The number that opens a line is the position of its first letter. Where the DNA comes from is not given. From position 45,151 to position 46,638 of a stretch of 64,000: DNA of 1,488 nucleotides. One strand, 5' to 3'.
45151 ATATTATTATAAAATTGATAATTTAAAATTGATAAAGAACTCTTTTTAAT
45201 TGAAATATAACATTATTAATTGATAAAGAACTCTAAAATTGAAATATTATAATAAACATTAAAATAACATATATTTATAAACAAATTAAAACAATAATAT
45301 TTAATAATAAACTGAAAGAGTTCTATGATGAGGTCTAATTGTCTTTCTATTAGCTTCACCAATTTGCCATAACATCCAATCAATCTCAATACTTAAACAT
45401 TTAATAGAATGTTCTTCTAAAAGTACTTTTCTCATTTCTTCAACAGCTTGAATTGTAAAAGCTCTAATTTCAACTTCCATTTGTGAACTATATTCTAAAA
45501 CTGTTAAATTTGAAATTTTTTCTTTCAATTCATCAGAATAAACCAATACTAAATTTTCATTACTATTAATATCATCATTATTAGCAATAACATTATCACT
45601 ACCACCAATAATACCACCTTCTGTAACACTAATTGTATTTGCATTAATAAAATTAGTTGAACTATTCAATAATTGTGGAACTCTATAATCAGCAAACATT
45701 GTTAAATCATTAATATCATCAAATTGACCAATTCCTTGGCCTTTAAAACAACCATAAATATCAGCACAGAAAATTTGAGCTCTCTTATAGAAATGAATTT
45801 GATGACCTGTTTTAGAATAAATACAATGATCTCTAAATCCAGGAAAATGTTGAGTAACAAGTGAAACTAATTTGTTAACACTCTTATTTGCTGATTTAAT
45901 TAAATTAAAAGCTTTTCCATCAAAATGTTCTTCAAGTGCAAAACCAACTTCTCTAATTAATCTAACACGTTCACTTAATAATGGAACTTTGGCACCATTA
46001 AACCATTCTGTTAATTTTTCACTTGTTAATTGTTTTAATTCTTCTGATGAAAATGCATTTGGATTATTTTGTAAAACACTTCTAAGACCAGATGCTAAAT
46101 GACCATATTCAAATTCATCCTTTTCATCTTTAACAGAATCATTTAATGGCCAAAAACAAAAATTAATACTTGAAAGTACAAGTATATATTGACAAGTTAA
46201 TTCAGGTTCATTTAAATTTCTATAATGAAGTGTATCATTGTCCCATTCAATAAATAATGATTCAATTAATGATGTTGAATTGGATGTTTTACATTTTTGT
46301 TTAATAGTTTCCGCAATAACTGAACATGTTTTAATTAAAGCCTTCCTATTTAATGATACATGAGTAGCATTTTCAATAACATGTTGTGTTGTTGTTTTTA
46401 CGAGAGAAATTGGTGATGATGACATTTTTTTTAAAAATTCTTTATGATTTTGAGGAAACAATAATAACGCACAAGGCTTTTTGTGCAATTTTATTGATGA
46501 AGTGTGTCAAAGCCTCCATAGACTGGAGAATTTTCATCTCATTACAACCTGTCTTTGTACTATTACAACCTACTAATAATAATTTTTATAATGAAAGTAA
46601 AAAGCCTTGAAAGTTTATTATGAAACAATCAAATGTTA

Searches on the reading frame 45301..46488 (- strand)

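Call 56: search_protein_families(library=pfam, proteins=[window:45301-46488:-], max_evalue=0.001)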
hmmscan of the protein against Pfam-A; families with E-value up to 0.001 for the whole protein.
window:45301-46488:- (395 aa): 1 family
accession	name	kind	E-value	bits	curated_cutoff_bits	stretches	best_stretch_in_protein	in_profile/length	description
PF10343.14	Q_salvage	-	4.7e-83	279.5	25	2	89-276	3-195/285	Queuosine salvage protein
